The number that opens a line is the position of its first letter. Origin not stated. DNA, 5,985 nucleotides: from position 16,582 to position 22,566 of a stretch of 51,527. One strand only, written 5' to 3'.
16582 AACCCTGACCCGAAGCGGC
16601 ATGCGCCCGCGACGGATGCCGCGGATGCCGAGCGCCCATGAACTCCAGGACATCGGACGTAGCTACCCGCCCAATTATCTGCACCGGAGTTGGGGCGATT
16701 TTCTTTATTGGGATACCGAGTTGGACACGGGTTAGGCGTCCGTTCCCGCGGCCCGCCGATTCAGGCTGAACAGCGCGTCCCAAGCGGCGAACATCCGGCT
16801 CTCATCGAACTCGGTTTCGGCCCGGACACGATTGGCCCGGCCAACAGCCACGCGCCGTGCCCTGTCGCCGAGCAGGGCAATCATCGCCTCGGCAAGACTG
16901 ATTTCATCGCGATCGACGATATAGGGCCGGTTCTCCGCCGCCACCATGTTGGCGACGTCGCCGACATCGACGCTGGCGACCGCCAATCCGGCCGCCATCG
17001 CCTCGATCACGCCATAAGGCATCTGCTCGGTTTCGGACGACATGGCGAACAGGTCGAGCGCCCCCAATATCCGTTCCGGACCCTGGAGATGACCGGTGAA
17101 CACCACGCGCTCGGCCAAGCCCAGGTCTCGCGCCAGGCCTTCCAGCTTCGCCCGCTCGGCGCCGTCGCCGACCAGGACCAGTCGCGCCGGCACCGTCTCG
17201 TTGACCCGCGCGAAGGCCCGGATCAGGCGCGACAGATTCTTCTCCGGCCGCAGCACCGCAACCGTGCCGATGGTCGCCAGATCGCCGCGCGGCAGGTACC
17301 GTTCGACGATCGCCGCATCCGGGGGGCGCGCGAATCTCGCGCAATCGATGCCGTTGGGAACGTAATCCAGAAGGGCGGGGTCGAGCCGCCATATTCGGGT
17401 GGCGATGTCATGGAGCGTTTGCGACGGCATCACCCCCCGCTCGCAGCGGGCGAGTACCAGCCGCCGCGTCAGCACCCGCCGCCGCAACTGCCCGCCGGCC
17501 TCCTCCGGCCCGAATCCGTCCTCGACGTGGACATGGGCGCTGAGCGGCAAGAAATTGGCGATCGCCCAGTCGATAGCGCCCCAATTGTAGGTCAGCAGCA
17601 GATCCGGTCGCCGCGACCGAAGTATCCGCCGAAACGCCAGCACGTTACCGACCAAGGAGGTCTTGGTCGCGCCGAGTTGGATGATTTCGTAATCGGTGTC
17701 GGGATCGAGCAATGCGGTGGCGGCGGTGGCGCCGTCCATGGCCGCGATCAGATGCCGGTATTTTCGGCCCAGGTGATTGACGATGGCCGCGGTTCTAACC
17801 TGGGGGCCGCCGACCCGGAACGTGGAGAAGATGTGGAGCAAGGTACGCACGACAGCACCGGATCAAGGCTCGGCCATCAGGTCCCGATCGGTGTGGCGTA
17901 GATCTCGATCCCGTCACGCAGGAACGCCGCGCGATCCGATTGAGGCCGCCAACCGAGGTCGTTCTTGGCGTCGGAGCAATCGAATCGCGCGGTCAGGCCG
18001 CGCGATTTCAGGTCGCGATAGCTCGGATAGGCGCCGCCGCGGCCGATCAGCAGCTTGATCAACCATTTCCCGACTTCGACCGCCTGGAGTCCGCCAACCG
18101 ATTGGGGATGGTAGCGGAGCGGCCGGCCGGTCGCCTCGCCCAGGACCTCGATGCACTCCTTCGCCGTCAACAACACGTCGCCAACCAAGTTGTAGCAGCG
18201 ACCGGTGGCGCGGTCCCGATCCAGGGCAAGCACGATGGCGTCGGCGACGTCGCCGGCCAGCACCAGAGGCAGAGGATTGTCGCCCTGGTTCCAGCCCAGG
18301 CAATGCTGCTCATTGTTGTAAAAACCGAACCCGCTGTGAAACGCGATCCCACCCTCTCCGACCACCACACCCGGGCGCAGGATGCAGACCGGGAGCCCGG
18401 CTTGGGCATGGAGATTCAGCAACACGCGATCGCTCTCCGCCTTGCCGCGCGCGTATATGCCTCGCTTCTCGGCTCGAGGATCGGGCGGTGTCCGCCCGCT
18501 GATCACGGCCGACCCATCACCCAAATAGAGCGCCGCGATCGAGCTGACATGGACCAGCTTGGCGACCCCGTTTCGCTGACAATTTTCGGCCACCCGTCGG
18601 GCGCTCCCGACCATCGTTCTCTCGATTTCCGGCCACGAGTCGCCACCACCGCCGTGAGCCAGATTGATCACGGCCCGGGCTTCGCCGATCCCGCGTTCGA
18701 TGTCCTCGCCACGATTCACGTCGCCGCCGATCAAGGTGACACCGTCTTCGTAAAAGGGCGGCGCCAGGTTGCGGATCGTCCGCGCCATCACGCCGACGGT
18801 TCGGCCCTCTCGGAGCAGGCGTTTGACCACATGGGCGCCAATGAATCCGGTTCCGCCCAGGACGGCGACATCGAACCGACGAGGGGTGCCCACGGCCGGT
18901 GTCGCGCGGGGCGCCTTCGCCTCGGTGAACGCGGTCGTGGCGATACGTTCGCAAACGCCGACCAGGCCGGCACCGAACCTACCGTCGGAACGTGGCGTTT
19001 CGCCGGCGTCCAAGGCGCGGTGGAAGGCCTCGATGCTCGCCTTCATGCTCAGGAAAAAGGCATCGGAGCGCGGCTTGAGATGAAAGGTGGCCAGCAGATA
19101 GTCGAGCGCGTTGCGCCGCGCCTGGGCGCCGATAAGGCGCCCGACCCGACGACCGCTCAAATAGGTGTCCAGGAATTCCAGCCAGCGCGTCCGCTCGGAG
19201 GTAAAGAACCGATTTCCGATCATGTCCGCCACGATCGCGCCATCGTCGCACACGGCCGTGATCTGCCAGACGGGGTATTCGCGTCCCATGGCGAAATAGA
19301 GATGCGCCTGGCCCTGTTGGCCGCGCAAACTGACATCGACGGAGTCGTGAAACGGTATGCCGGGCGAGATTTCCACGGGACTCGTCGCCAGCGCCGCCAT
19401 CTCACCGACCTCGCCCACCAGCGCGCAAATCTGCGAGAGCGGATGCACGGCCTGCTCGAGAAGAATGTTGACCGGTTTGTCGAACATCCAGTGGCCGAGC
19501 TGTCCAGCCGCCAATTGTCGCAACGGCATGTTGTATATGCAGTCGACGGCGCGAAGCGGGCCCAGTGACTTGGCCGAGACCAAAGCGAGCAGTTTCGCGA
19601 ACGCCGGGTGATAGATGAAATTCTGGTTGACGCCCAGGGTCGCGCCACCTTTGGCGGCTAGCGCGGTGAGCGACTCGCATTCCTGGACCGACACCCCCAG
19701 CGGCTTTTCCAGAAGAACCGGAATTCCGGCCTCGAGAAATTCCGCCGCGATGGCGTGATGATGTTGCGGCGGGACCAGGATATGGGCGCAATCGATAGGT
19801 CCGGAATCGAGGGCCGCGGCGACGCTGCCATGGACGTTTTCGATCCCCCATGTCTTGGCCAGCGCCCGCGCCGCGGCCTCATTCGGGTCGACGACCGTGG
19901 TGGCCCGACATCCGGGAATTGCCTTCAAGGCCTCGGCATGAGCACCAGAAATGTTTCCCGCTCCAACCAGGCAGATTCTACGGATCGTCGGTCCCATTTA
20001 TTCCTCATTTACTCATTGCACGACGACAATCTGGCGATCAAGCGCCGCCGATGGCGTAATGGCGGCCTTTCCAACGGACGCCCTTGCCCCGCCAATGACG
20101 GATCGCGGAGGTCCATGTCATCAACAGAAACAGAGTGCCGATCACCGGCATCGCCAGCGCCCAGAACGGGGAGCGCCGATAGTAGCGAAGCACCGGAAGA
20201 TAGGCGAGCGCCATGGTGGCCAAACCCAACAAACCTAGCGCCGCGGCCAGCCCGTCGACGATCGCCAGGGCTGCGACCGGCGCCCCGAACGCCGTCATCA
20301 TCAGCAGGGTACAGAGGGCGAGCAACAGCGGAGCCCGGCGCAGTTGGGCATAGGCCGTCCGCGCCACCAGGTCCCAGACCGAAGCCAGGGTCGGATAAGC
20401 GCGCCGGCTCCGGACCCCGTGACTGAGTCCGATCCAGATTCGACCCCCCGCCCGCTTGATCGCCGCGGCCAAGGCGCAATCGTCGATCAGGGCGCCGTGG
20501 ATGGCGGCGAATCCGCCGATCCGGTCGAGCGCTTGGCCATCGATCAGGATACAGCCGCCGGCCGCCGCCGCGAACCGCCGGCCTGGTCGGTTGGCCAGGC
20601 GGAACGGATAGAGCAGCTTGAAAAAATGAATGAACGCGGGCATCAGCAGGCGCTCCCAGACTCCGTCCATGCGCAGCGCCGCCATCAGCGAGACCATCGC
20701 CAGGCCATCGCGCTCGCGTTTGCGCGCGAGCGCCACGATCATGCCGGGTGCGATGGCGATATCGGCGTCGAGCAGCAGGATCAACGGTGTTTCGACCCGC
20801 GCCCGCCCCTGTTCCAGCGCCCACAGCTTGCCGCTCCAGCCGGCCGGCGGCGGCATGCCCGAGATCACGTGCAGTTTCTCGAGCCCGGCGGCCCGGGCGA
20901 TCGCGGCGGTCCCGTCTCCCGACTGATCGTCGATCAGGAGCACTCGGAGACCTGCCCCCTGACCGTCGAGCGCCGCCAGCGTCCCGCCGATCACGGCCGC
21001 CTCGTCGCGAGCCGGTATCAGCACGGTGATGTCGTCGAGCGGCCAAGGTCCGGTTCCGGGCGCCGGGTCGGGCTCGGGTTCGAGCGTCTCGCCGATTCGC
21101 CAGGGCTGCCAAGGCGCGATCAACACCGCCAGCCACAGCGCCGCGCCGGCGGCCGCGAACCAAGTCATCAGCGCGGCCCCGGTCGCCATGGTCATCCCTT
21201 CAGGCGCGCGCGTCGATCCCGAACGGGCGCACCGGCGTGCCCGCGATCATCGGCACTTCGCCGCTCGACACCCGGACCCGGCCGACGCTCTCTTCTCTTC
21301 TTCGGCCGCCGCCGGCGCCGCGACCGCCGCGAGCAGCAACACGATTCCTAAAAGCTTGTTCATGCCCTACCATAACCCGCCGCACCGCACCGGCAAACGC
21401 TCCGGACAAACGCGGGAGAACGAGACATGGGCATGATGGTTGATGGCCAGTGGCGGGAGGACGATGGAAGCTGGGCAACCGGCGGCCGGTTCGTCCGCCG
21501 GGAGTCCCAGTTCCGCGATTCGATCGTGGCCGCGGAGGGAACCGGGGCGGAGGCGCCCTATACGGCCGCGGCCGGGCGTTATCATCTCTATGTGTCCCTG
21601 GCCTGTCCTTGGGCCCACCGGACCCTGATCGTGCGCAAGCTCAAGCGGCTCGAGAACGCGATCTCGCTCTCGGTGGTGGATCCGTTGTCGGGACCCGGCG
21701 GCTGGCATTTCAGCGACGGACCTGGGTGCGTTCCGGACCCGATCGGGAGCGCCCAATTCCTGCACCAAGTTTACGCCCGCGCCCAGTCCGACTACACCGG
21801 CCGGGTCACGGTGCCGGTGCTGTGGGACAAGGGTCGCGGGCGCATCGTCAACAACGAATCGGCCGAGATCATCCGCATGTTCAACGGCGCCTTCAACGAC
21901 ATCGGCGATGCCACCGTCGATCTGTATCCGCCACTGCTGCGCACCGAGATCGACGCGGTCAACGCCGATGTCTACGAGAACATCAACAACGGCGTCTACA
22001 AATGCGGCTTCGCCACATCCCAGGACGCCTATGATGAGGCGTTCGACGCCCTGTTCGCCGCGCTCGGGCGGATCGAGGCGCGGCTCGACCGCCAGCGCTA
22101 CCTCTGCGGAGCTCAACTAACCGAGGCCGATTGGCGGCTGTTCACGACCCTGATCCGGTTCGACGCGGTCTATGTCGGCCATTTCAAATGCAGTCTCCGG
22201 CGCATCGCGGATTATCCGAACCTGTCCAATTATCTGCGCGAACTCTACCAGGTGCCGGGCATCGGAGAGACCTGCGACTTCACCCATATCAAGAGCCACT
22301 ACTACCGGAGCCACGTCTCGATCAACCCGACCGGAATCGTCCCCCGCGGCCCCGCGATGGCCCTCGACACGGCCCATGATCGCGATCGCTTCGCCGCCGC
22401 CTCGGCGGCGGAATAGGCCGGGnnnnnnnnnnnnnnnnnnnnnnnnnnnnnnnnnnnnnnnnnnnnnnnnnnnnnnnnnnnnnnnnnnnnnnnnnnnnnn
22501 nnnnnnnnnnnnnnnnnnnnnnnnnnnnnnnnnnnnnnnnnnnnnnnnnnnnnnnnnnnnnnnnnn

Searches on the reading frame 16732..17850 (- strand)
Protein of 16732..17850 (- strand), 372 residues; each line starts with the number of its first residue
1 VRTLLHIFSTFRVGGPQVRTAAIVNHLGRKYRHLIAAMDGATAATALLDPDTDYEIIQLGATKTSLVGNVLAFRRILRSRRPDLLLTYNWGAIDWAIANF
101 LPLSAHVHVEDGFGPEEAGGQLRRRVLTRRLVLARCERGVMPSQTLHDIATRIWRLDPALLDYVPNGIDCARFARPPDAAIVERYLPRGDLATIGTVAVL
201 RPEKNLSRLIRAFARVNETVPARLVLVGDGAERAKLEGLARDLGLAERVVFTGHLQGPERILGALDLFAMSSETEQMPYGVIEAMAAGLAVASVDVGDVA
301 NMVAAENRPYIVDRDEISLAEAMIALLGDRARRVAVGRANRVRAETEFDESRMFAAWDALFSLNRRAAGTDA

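Call 84: search_protein_families(library=pfam, proteins=[window:16732-17850:-], max_evalue=0.0001)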
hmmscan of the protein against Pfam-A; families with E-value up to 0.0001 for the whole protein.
window:16732-17850:- (372 aa): 4 families
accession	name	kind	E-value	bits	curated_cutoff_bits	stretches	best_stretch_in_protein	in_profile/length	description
PF00534.26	Glycos_transf_1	-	8.7e-27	94.2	26.4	1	188-341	12-170/172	Glycosyl transferases group 1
PF13692.12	Glyco_trans_1_4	-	5.3e-26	92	27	1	193-329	3-142/142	Glycosyl transferases group 1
PF13439.12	Glyco_transf_4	-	1.6e-08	35.2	28.5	1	13-172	1-170/170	Glycosyltransferase Family 4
PF13579.12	Glyco_trans_4_4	-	2.2e-06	28.6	29.7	1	14-167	1-158/158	Glycosyl transferase 4-like domain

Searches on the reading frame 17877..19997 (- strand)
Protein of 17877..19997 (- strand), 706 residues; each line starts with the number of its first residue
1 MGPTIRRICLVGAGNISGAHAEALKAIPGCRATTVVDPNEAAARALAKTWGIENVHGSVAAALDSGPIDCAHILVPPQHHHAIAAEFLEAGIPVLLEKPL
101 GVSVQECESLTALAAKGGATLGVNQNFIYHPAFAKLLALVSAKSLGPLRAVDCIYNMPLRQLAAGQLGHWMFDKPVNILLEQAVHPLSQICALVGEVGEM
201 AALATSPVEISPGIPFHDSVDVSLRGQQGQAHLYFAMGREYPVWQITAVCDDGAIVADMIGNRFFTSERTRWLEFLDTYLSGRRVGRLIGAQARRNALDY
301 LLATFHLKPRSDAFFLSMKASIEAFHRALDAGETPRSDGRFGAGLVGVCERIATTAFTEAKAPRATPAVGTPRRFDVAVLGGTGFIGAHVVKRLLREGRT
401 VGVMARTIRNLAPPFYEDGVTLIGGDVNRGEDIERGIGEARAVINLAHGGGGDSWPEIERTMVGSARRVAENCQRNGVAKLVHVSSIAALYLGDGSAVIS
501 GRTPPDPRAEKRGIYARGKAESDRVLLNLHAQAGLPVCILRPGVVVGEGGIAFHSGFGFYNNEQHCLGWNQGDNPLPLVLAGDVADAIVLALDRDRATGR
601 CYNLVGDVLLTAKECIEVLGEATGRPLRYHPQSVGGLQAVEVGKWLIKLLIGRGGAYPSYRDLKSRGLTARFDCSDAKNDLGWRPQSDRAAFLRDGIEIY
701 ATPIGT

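Call 84: search_protein_families(library=pfam, proteins=[window:17877-19997:-], max_evalue=0.0001)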
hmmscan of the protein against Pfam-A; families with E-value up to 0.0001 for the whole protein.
window:17877-19997:- (706 aa): 9 families
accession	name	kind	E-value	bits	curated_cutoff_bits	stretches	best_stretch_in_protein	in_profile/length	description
PF01370.27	Epimerase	-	5.5e-26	91.9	20.9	1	377-603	1-238/240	NAD dependent epimerase/dehydratase family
PF01408.29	GFO_IDH_MocA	-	2.7e-23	83.4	24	1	7-124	2-119/120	Oxidoreductase family, NAD-binding Rossmann fold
PF01073.25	3Beta_HSD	-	1.9e-16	60.4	22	1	378-592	1-229/280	3-beta hydroxysteroid dehydrogenase/isomerase family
PF13460.12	NAD_binding_10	-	4.7e-15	56.4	27.2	1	381-545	1-146/184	NAD(P)H-binding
PF07993.18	NAD_binding_4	-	3.3e-11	43.3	20.1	1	459-564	109-220/258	Male sterility protein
PF05368.20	NmrA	-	1.8e-08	34.8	27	1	377-447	5-77/298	NmrA-like family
PF16363.11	GDP_Man_Dehyd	-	8.8e-08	32.4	27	1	379-541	2-179/332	GDP-mannose 4,6 dehydratase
PF22725.1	GFO_IDH_MocA_C3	-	1.8e-05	25.2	27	1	133-255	1-123/124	GFO/IDH/MocA C-terminal domain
PF03807.23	F420_oxidored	-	5.1e-05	24.2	21.6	0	7-87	1-79/94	NADP oxidoreductase coenzyme F420-dependent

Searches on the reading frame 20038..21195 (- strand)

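Call 84: search_protein_families(library=pfam, proteins=[window:20038-21195:-], max_evalue=0.0001)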
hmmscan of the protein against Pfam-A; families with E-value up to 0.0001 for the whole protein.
window:20038-21195:- (385 aa): 3 families
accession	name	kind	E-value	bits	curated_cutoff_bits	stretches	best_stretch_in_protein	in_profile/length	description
PF13506.12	Glyco_transf_21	-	8.5e-18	64.8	21.7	1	115-258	10-149/174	Glycosyl transferase family 21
PF13641.12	Glyco_tranf_2_3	-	4.2e-14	53.6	27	1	56-256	3-204/230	Glycosyltransferase like family 2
PF00535.33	Glycos_transf_2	-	1.1e-12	48.7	23.3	1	57-225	1-166/168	Glycosyl transferase family 2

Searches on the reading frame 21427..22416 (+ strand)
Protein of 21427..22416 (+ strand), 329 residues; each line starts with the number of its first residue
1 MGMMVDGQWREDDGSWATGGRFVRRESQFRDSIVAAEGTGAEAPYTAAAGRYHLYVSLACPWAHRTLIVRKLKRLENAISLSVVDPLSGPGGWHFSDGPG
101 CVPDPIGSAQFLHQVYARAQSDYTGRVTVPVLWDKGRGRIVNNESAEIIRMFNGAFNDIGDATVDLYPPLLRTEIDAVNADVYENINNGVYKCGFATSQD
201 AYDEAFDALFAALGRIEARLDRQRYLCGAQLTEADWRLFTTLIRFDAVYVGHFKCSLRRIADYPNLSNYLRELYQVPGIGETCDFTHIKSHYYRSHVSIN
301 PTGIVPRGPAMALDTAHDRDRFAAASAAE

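Call 84: search_protein_families(library=pfam, proteins=[window:21427-22416:+], max_evalue=0.0001)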
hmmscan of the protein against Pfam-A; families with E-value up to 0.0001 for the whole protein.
window:21427-22416:+ (329 aa): 3 families
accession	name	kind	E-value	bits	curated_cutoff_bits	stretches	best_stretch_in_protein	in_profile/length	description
PF13410.11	GST_C_2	-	2.7e-18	66.3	24.9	1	199-271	1-68/69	Glutathione S-transferase, C-terminal domain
PF13409.12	GST_N_2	-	2e-12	47.9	25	1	59-153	1-68/70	Glutathione S-transferase, N-terminal domain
PF00043.30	GST_C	-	5.4e-07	30.2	20.7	1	195-275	17-91/93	Glutathione S-transferase, C-terminal domain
